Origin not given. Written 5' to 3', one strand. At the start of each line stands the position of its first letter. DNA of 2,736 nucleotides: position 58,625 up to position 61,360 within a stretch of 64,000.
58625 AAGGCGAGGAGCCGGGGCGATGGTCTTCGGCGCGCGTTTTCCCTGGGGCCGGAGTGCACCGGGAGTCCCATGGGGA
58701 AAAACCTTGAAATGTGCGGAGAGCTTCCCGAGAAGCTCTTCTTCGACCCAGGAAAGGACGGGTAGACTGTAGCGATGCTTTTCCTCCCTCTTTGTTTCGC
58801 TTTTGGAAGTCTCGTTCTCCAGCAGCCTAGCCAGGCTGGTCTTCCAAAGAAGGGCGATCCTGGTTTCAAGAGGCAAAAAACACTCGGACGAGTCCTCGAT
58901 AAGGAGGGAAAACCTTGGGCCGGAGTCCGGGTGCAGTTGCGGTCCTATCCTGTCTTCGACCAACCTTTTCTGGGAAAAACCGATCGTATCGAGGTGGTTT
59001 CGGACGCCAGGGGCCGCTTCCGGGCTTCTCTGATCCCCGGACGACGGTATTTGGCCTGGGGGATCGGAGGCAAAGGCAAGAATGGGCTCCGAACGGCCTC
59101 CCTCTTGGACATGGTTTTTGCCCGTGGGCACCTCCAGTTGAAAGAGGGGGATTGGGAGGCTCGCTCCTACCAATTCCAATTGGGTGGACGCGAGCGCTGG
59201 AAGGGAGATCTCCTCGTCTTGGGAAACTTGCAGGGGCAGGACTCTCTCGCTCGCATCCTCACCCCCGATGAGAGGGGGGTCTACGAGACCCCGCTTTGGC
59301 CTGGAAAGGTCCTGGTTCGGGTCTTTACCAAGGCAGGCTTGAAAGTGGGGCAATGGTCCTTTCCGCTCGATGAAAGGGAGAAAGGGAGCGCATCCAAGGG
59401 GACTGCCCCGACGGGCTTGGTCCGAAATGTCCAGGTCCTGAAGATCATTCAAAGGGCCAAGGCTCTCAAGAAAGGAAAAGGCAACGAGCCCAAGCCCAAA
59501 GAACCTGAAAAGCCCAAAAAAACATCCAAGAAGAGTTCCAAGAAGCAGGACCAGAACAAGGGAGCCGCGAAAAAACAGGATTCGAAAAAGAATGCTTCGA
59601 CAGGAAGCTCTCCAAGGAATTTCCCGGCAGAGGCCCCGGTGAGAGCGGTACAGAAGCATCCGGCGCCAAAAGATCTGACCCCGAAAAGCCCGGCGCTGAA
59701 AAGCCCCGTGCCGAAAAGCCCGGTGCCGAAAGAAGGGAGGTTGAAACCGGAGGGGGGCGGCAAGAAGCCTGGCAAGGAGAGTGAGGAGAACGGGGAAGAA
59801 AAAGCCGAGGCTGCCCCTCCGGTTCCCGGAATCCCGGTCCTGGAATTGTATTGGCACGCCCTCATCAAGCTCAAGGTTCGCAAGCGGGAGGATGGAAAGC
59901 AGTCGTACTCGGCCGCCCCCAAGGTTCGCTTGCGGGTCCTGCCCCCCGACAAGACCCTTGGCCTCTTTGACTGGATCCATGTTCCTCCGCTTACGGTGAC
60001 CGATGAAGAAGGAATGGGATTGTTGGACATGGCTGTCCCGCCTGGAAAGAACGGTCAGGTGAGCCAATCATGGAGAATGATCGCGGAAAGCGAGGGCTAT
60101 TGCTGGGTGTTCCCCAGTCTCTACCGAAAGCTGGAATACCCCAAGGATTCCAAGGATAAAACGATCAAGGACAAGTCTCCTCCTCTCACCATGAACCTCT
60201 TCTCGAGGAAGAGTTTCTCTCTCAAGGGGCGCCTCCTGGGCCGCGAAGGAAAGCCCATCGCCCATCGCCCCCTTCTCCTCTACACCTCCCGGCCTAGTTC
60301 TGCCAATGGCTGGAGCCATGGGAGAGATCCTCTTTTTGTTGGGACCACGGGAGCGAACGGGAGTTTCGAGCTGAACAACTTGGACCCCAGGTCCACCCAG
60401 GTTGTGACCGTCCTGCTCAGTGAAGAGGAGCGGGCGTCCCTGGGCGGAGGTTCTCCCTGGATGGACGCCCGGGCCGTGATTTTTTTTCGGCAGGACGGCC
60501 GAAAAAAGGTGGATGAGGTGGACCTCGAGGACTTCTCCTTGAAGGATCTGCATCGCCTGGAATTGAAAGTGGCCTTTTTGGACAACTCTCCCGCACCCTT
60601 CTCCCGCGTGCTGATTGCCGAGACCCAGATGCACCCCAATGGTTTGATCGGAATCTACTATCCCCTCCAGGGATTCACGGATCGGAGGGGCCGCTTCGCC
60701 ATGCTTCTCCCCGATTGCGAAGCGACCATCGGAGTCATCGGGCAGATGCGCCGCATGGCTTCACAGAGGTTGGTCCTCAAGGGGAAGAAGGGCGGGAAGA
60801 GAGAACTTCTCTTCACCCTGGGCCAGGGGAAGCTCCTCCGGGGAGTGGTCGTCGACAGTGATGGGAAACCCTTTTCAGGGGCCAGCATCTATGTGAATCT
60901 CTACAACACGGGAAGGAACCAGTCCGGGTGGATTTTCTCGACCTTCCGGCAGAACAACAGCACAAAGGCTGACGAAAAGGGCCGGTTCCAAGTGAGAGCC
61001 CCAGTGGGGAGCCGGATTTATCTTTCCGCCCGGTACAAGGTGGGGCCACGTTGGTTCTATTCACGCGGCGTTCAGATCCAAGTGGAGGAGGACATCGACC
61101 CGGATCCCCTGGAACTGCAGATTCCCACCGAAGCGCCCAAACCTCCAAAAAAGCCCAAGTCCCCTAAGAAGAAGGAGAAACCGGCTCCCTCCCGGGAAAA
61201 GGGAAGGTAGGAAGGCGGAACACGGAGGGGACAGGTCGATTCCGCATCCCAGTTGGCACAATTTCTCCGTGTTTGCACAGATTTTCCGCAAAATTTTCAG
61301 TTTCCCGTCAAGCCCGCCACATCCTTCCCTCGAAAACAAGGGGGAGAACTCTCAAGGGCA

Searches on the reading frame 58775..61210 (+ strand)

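Call 15: search_protein_families(library=pfam, proteins=[window:58775-61210:+], max_evalue=0.001)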
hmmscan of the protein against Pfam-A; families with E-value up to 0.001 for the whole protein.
window:58775-61210:+ (811 aa): 3 families
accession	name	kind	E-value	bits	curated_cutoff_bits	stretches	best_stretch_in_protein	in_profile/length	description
PF13620.12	CarboxypepD_reg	-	1.3e-13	51.5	32.3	1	688-753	2-55/82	Carboxypeptidase regulatory-like domain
PF10670.15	DUF4198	-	2.1e-06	28.4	34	1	681-755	142-208/209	Domain of unknown function (DUF4198)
PF00775.27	Dioxygenase_C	-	0.00042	20.2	27.3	0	683-742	27-90/182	Dioxygenase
